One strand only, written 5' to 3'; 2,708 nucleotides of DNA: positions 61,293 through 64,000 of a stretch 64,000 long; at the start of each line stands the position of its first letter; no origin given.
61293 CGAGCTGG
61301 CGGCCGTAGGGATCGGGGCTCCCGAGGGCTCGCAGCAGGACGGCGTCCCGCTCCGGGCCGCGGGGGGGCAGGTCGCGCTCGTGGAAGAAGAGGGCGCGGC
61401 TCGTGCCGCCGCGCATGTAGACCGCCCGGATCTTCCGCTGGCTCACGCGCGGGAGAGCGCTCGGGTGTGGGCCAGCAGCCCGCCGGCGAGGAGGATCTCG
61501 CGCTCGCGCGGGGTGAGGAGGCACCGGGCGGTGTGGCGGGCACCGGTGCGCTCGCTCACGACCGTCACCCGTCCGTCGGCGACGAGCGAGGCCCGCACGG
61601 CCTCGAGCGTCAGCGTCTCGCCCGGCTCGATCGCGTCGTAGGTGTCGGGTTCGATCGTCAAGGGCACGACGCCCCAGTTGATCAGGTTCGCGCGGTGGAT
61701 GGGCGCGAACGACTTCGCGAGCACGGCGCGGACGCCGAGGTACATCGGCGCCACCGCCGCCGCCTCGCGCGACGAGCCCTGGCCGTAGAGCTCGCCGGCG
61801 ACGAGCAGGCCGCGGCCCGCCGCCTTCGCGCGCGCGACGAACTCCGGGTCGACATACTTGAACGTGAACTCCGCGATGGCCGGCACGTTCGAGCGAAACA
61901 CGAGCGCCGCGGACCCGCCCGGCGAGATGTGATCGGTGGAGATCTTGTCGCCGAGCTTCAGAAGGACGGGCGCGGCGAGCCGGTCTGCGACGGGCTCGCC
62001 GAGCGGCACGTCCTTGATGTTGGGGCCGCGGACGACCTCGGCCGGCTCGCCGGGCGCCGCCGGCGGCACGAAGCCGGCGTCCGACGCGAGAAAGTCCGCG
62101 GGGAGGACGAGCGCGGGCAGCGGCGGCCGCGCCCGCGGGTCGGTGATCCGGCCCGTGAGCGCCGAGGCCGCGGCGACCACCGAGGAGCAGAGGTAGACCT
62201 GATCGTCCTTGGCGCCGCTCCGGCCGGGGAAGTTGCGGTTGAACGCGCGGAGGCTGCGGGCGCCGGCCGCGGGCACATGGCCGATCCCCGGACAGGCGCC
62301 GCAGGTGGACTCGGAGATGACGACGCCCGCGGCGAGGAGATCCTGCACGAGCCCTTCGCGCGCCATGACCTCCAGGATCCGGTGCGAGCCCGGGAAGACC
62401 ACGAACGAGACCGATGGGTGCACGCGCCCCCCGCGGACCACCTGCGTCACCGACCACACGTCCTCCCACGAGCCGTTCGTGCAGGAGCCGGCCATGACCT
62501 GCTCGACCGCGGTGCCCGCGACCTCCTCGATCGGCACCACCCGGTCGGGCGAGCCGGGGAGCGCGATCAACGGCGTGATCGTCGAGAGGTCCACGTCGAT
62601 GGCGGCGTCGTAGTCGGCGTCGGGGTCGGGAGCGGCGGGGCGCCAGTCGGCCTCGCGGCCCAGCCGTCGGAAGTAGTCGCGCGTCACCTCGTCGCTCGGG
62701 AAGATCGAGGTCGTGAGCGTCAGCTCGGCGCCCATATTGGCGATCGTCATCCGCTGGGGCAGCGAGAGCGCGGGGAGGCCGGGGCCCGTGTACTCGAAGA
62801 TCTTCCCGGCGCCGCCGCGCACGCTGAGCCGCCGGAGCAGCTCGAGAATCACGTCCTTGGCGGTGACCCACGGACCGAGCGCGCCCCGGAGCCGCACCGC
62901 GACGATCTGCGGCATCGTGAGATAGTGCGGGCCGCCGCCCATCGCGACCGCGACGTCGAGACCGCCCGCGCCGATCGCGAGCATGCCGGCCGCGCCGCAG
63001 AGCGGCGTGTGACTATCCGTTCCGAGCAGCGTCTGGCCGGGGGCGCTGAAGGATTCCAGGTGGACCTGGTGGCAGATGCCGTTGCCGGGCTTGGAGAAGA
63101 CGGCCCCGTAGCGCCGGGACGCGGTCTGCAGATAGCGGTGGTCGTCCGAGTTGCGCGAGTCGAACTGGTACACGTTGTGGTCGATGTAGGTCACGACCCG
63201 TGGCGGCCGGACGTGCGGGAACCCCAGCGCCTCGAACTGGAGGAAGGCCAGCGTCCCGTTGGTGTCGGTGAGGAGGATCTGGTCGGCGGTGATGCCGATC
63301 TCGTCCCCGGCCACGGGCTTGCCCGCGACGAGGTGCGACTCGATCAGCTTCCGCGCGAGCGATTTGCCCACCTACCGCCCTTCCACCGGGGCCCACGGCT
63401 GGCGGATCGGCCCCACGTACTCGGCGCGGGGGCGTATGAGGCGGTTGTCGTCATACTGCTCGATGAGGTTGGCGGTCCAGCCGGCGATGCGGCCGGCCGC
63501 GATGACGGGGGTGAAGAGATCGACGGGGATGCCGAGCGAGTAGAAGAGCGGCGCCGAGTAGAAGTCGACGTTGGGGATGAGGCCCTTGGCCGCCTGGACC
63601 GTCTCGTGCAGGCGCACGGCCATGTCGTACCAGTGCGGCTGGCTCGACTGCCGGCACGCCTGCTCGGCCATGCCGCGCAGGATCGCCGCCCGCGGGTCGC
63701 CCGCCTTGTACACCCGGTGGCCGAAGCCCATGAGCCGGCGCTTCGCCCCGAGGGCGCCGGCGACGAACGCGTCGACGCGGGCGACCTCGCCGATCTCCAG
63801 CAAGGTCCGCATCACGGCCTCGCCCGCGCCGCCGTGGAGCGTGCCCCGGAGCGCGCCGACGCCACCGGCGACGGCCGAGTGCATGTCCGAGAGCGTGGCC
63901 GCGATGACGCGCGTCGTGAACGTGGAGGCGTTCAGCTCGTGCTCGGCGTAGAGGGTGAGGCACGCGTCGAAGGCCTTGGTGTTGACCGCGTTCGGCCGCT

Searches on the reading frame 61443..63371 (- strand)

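Call 68: search_protein_families(library=pfam, proteins=[window:61443-63371:-], max_evalue=0.00001)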
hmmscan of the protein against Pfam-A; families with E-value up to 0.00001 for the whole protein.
window:61443-63371:- (642 aa): 2 families
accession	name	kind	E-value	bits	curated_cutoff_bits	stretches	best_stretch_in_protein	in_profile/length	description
PF00330.25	Aconitase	-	7.2e-97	325.7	28.7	1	8-407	2-463/463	Aconitase family (aconitate hydratase)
PF00694.25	Aconitase_C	-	5.6e-18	66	22.8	1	515-574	69-129/131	Aconitase C-terminal domain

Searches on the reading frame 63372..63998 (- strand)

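Call 68: search_protein_families(library=pfam, proteins=[window:63372-63998:-], max_evalue=0.00001)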
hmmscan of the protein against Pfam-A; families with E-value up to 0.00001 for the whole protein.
window:63372-63998:- (208 aa): 1 family
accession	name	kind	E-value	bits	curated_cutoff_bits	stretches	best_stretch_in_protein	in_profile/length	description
PF00285.26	Citrate_synt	-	8.6e-77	259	27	1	2-191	162-357/357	Citrate synthase, C-terminal domain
